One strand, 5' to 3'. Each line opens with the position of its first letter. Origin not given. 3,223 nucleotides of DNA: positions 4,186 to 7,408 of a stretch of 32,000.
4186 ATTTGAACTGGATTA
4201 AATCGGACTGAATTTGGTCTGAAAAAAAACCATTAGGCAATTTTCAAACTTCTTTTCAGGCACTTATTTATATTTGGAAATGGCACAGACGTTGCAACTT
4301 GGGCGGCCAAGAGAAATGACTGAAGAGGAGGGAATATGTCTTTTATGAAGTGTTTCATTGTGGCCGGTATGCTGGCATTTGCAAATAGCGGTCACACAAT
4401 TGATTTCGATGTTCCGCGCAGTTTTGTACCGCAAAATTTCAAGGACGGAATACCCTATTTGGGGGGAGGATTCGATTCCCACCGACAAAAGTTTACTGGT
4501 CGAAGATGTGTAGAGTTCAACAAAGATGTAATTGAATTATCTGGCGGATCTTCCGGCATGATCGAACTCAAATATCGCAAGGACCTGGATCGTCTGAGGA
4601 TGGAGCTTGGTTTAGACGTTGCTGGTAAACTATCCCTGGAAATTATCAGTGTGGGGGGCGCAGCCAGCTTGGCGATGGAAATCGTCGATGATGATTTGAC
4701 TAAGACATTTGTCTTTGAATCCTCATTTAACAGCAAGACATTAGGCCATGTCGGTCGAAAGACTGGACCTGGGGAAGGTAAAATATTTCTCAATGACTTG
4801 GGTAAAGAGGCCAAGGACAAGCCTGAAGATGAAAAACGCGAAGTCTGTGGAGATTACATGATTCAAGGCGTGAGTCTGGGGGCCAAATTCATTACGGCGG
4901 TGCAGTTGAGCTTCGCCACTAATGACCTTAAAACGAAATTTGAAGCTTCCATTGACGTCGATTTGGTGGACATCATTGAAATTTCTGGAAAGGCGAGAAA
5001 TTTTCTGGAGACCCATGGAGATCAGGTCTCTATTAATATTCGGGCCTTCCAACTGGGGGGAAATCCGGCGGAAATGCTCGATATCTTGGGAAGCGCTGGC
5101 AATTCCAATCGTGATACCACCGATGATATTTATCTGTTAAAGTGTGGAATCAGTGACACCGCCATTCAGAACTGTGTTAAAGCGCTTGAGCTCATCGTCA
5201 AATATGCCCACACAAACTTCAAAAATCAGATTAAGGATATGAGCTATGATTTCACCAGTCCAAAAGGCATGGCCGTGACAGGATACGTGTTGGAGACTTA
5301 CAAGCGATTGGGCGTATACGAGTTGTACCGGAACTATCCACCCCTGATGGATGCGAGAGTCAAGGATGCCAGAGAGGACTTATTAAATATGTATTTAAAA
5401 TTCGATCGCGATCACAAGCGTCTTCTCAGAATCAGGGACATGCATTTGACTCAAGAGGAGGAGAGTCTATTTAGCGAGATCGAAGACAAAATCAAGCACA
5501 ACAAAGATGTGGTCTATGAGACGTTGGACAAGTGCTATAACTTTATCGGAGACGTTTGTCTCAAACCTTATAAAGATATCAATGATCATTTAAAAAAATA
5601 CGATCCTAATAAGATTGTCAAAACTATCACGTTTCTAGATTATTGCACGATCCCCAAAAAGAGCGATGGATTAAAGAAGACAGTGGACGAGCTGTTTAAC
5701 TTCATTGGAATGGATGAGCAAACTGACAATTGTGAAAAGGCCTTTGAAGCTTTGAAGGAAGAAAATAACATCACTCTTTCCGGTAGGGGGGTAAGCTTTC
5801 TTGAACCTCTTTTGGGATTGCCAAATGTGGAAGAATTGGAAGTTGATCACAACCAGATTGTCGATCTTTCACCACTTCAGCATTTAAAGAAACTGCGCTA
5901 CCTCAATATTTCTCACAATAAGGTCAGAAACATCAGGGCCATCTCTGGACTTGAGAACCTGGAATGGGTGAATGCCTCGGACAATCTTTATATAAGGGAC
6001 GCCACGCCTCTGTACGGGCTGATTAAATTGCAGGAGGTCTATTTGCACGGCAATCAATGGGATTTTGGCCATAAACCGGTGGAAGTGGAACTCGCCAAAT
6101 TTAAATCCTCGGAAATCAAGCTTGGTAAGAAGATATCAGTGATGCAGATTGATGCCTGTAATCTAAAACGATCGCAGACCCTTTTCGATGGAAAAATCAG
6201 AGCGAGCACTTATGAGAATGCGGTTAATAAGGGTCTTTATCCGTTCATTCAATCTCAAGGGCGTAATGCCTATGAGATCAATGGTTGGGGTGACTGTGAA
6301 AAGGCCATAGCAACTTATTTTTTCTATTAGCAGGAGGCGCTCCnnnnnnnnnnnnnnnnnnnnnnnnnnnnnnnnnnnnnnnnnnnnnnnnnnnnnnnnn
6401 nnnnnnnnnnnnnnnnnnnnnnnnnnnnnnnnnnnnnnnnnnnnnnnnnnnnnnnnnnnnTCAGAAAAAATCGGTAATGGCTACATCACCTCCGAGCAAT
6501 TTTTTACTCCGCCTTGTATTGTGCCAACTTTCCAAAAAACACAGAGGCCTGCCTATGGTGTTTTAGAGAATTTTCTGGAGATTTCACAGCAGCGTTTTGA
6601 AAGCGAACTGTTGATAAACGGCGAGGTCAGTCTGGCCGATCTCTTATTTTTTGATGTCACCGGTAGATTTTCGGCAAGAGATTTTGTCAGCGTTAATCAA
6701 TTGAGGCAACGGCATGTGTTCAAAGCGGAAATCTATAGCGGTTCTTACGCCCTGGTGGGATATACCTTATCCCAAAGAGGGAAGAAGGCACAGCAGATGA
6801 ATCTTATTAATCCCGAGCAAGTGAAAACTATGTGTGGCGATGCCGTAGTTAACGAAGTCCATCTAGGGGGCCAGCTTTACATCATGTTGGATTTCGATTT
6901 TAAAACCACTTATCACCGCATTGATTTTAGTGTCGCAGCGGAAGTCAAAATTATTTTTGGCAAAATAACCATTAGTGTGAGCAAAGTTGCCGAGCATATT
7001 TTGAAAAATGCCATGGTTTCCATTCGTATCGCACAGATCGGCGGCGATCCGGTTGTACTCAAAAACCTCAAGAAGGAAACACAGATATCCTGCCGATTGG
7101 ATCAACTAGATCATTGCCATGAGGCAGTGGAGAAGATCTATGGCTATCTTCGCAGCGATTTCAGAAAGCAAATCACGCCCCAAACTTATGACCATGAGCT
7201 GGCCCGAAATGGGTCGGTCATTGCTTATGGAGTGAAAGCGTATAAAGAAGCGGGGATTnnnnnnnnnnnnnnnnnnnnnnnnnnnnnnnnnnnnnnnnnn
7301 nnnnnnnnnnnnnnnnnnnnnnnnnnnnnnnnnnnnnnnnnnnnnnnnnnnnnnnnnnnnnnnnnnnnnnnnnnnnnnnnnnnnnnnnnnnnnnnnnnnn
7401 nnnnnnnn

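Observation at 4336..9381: Operon of three tandem secreted MACPF/perforin-like paralogs, two fused to LRR domains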

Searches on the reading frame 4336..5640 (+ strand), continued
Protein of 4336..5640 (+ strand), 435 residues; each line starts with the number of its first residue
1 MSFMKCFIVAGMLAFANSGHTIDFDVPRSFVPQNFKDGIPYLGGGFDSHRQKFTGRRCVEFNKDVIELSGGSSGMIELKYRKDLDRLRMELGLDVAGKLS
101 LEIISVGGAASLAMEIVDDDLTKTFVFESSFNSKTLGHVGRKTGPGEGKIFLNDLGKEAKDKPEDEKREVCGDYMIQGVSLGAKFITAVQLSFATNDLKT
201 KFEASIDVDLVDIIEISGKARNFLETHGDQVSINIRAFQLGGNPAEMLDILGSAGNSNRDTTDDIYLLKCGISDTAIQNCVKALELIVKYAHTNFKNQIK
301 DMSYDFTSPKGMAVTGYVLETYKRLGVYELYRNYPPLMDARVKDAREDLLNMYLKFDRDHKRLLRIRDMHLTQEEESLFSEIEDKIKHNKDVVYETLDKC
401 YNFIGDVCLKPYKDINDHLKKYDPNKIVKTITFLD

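Call 80: predict_structure(alignment_id=A5)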
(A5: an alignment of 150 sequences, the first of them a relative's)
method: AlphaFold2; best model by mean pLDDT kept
length: 661 residues; sequences in the alignment: 150
mean_pLDDT: 82.5   pTM: 0.78
mean pLDDT of the five models: 82.5, 81.9, 81.0, 80.5, 80.3
residues with pLDDT >= 90: 345; 70-90: 187; 50-70: 57; < 50: 72
segments of 3 or more residues with pLDDT < 50: 1-7, 9-32, 93-103, 576-602
pLDDT, mean of each block of 10 residues (from residue 1): 42 35 35 68 91 92 88 72 78 48 69 87 91 77 77 96 94 94 92 87 69 75 85 93 89 62 75 86 92 92 90 92 87 87 92 91 91 97 97 92 92 97 93 89 94 93 95 98 96 97 95 97 95 96 91 91 89 53 36 39 72 88 91 77 79 68 35
secondary structure, 60 per line:
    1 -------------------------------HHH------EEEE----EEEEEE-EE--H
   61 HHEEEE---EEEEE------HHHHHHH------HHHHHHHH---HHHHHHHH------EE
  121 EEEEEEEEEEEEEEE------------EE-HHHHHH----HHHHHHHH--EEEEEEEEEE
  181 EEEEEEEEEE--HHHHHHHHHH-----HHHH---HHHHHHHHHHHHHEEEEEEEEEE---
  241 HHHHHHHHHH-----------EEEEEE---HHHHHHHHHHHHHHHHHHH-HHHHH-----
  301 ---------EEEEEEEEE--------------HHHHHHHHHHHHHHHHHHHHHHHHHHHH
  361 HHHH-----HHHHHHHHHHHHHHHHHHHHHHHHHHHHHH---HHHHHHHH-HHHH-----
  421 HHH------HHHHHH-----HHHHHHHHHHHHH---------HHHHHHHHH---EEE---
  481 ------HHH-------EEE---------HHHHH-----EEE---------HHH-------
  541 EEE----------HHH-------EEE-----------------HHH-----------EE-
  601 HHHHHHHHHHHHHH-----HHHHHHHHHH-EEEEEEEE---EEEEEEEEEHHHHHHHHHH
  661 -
elements in order: E41-44 E49-54 E63-66 E70-74 H81-87 H94-101 H105-112 E119-135 H151-156 H161-168 E171-190 H193-202 H208-211 H215-227 E228-237 H241-250 E262-267 H271-289 H291-295 E310-318 H333-364 H370-399 H403-410 H412-415 H430-435 H441-453 H463-471 E475-477 E497-499 H509-513 E519-521 E541-543 E564-566 H601-614 H620-629 E631-638 E642-650 H651-660
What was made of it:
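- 4336..6330 (+): Paralog 1 (class A): signal peptide, MACPF-like core, helical hairpin, five 22-residue internalin-type LRRs (5767-6042) and a Cys-containing C-terminal cap (6145-6327). NCBI calls the start at 4345 (661 aa). AF2 gives pLDDT 82.5, pTM 0.78 with the MACPF strand/helix order (call 80).
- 5050..5067 (+): Paralog 1 second glycine motif QLGGNP, at the end of core strand b4. The AF2 strand 228-237 ends at GG 238-239 (call 80).
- On MACPF/CDC superfamily (fold level): AF2 DSSP gives, for P1, b1 49-74, helices 81-112, b2 119-135, HTH 151-168, b3 171-190, helices 193-227, b4 228-237 (call 80).
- On Internalin-type LRR domain (paralogs 1 and 3): Strands recur every 22 residues at 475, 497, 519, 541 and 564 (call 80).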

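Call 83: fold_search(model_id=the predicted structure, library=pdb)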
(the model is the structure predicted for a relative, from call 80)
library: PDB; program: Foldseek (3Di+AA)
matches with E <= 10: 611; with E <= 0.001: 108
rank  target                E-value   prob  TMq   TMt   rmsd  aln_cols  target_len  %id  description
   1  1o6v_A                1.9e-07  1.00  0.16  0.22   1.5       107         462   33  Internalin (INLA, Listeria monocytogenes) - functional domain, uncomplexed (released 2002-12-23)
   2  8h64_A                2.8e-07  1.00  0.15  0.22   1.7       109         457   31  Crystal structure of Internalin A from Listeria monocytogenes with nanobody VHH24 bound (released 2023-10-04)
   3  6dbg_A                2.8e-07  1.00  0.18  0.41   1.7       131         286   24  Crystal Structure of VHH R303 in complex with InlB-LRR-IR (released 2018-07-18)
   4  9qr5                  3.0e-07  1.00  0.16  0.29   1.2       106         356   27  InlB392_V333E: V333E variant of Listeria monocytogenes InlB (internalin B) residues 36-392 (released 2025-11-26)
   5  8h64_G                3.8e-07  1.00  0.15  0.22   1.7       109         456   31  Crystal structure of Internalin A from Listeria monocytogenes with nanobody VHH24 bound (released 2023-10-04)
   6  8h64_C                5.5e-07  1.00  0.15  0.22   1.7       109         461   31  Crystal structure of Internalin A from Listeria monocytogenes with nanobody VHH24 bound (released 2023-10-04)
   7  2omx_A                6.5e-07  1.00  0.16  0.22   1.5       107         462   39  Crystal structure of InlA S192N G194S+S/hEC1 complex (released 2007-08-28)
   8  7nms                  6.8e-07  1.00  0.17  0.32   1.7       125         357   25  InlB392_T332E: T332E variant of Listeria monocytogenes InlB (internalin B) residues 36-392 (released 2022-01-26)
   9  2wqx_A                8.4e-07  1.00  0.16  0.36   1.2       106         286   27  InlB321_4R: S199R, D200R, G206R, A227R, C242A mutant of the Listeria monocytogenes InlB internalin domain (released 2009-11-10)
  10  1h6t                  9.9e-07  1.00  0.18  0.41   1.7       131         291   24  Internalin B: crystal structure of fused N-terminal domains. (released 2001-10-11)
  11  2wqu_C                1.6e-06  1.00  0.17  0.43   1.6       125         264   25  Internalin domain of Listeria monocytogenes InlB: triclinic crystal form (released 2009-11-10)
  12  1o6t                  1.8e-06  1.00  0.15  0.22   1.8       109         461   29  Internalin (INLA, Listeria monocytogenes) - functional domain, uncomplexed (released 2002-12-23)
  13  5il7_A                2.0e-06  1.00  0.16  0.24   1.5       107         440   34  Leucine rich repeat domain of the Chlorobium tepidum Roco protein (released 2016-03-16)
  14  2omu_A                2.0e-06  1.00  0.16  0.22   1.5       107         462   39  Crystal structure of InlA G194S+S Y369S/hEC1 complex (released 2007-08-28)
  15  6u12_A                2.3e-06  1.00  0.18  0.56   1.7       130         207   23  VHH R303 C33A/C102A in complex withthe LRR domain of InlB (released 2020-02-12)
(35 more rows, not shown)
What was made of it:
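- On Internalin-type LRR domain (paralogs 1 and 3): Foldseek rmsd 1.2-1.7 A at 24-39% identity (call 83).
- Tried and rejected: The fold search with the full-length P1 model was filled by internalin LRR hits, so it adds nothing on the core (call 83).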

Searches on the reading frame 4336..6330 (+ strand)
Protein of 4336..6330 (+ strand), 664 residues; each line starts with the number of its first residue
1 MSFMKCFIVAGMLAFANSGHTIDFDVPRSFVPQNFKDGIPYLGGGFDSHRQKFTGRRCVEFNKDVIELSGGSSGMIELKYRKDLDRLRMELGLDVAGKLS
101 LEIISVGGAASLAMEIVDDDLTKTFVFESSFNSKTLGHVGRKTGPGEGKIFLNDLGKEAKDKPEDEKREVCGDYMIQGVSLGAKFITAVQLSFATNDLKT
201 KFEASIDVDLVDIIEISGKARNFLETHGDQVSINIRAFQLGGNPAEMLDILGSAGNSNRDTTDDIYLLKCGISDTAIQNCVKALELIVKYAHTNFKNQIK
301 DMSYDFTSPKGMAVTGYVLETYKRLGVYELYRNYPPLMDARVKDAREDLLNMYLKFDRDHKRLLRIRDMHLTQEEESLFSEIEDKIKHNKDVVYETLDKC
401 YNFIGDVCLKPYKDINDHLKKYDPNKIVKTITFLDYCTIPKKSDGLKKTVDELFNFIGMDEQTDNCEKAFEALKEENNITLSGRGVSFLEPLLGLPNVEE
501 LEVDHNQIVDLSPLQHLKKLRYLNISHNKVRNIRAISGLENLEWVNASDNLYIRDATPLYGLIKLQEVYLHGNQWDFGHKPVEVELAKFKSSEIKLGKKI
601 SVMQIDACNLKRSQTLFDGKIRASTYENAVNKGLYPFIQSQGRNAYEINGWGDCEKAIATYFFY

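Call 3: search_protein_families(library=pfam, proteins=[window:4336-6330:+], max_evalue=1)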
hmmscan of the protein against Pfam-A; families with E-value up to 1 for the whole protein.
window:4336-6330:+ (664 aa): 6 families
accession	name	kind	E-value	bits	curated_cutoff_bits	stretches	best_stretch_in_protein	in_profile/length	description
PF12799.13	LRR_4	-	9.9e-13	48.3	27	2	496-535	1-41/44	Leucine Rich repeats (2 copies)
PF13855.12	LRR_8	-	4.8e-09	36.3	27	1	496-550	1-59/61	Leucine rich repeat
PF23211.1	LRR_LRWD1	-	0.0052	16.9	28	1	509-577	33-100/190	Leucine-rich repeat and WD repeat-containing protein 1, LRR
PF00560.39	LRR_1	-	0.016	15.6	20.6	0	519-531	1-13/23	Leucine Rich Repeat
PF13516.12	LRR_6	-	0.043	14.3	23.4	0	517-530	2-15/24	Leucine Rich repeat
PF19206.5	DUF5878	-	0.13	12.5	27.1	1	348-397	92-141/148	Family of unknown function (DUF5878)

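Call 8: search_solved_structures(query=window:4336-6330:+, max_evalue=10)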
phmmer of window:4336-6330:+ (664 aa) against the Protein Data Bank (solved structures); distinct sequences matched with E-value up to 10: 197 (the best 60 are shown).
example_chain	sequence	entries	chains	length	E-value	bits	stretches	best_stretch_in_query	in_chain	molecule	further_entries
5il7_A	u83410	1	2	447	1.8e-34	122.4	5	473-574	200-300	Rab family protein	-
2omu_A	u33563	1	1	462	4e-33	118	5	475-575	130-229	Internalin-A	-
2omv_A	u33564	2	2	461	1.4e-32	116.2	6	478-576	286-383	Internalin-A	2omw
2omt_A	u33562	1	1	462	3.3e-32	115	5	475-575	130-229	Internalin-A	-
2omx_A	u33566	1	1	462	3.4e-32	114.9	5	477-575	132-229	Internalin-A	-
2omz_A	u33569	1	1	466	4.9e-32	114.4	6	478-576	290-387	Internalin-A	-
6hlu_A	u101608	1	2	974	6.7e-32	113.9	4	473-574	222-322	Rab family protein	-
2omy_A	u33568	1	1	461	1.1e-31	113.2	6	478-576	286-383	Internalin-A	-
8r4b_A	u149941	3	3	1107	1.3e-31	113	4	473-574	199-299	Rab family protein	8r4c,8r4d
8h62_A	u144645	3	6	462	1.6e-31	112.7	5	478-576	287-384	Internalin A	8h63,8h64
1o6s_A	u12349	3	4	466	1.7e-31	112.6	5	478-576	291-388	INTERNALIN A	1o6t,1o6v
4fho_A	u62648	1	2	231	8.1e-23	83.9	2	482-574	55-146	Internalin C2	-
4fmz_A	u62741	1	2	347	1.3e-22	83.2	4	471-573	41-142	Internalin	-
1h6u_A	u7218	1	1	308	9.3e-22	80.4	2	478-574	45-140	INTERNALIN H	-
6dbf_A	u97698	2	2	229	9.6e-20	73.8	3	492-574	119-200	Listeria virulence factor InlB | InlB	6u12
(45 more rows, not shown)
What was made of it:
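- Checked: Internalin A/B/H are the best PDB matches by sequence (call 8) and by fold (rmsd about 1.5 A over about 107 residues, call 83).
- On Internalin-type LRR domain (paralogs 1 and 3): Internalin A 4e-33 by sequence (call 8).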

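Call 10: search_protein_families(library=ncbifam, proteins=[window:4336-6330:+], max_evalue=0.1)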
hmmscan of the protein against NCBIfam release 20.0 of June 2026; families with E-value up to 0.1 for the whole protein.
window:4336-6330:+ (664 aa): 5 families
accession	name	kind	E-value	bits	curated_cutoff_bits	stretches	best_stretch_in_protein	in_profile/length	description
NF033188.1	internalin_H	exception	4.6e-13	48.7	1050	1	480-574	82-175/548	InlH/InlC2 family class 1 internalin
NF033189.1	internalin_A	exception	6.4e-12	44.6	1600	1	470-575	159-262/799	class 1 internalin InlA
NF033190.2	inl_like_NEAT_1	exception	1.6e-10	39.9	1275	1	476-571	265-380/754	NEAT domain-containing leucine-rich repeat protein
NF002175.0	PRK01022.1-2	equivalog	0.028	13.9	373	1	288-331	54-97/228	hypothetical protein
TIGR00661.1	MJ1255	subfamily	0.033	13.4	195.9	0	382-443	20-81/321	MJ1255/VC2487 family glycosyltransferase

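Call 96: search_protein_families(library=padloc, proteins=[window:4336-6330:+], max_evalue=0.01)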
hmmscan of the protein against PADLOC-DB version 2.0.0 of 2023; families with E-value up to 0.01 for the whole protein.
window:4336-6330:+ (664 aa): 0 families

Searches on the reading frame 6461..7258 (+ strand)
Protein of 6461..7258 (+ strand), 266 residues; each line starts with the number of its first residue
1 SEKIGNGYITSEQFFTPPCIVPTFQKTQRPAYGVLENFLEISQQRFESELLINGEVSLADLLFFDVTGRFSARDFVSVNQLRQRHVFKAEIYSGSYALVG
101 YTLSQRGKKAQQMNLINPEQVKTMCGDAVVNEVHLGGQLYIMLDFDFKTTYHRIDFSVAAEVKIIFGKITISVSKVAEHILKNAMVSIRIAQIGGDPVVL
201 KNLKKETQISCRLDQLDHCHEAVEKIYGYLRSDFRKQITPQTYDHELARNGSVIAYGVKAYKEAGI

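Call 86: search_solved_structures(query=A7, max_evalue=10, show_alignments=2)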
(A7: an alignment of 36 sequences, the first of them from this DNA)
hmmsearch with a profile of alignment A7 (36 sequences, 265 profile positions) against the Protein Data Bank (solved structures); distinct sequences matched with E-value up to 10: 11.
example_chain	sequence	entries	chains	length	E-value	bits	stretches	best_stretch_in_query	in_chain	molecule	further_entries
9uj0_A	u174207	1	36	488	1.3e-08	37.7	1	2-203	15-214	Aeg-L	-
4v2t_1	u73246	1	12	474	0.0044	19.6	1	37-194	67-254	PLEUROTOLYSIN B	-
4v2t_A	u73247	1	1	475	0.0044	19.5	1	37-194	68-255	PLEUROTOLYSIN B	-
9do6_C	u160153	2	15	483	0.0045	19.5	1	37-194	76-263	Pleurotolysin B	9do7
4oej_A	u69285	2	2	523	0.0053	19.3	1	37-194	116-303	Pleurotolysin B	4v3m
9do9_C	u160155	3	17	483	0.009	18.5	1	37-160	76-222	Pleurotolysin B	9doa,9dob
6fbm_A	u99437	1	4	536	0.026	17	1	24-203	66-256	Gram-negative insecticidal protein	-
8b6v_A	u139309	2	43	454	0.052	16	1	21-160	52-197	Mpf2Ba1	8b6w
4ov8_A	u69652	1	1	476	0.067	15.7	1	37-194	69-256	Pleurotolysin B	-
8b6u_A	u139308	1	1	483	0.1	15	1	21-160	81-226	Mpf2Ba1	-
9do8_C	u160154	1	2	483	0.24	13.9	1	37-161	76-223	Pleurotolysin B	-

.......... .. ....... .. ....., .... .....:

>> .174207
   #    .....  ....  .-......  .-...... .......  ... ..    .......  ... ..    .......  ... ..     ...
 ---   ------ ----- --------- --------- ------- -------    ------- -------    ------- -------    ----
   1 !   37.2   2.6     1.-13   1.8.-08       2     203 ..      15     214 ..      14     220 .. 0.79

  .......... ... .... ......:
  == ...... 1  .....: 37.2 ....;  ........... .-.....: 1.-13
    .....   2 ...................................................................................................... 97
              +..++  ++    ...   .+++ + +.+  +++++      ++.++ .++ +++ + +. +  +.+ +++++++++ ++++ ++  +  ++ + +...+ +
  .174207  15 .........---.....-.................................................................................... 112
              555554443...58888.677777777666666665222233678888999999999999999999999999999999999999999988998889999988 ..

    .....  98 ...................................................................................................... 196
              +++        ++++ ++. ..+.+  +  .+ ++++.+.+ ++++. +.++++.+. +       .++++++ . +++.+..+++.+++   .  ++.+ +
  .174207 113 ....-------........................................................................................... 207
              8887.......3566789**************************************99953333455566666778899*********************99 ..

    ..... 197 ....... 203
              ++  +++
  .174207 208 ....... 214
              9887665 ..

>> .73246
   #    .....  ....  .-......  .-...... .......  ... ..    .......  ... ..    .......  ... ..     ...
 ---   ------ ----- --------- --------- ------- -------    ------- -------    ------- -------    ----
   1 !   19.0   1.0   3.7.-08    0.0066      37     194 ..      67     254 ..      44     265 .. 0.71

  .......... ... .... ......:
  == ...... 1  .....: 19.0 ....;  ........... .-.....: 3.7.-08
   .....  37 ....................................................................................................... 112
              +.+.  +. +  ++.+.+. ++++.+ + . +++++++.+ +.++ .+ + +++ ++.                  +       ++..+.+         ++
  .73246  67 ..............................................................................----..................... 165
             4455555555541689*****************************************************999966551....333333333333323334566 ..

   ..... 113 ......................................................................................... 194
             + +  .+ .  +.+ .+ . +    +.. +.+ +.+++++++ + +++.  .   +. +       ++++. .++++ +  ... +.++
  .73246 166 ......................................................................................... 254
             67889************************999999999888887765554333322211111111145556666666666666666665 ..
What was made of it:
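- On MACPF/CDC superfamily (fold level): Both GG motifs align to the corresponding GG of pleurotolysin B (call 86).
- On Two-component CDCL toxins: No CDC or CDCL appears among the PDB sequence hits (call 86).
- Closest known: Aegerolysin-partner MACPF proteins. Same: They are the best sequence-level relatives (1.3e-8 and 4.4e-3, call 86). The G-Y of the N-terminal LGxGY motif aligns with Aeg-L, and both glycine motifs (signature GG, b4 GG) align with pleurotolysin B; Aeg-L keeps only the signature GG (call 86).
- The closest sequence relatives in the PDB are all proven pore formers or toxins (call 86). E-values to all MACPFs other than Aeg-L are above 1e-3 (call 86). The N-terminal motif and both glycine motifs align in register with Aeg-L or pleurotolysin B (G-Y with Aeg-L; the signature GG and b4 GG with pleurotolysin B; call 86).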
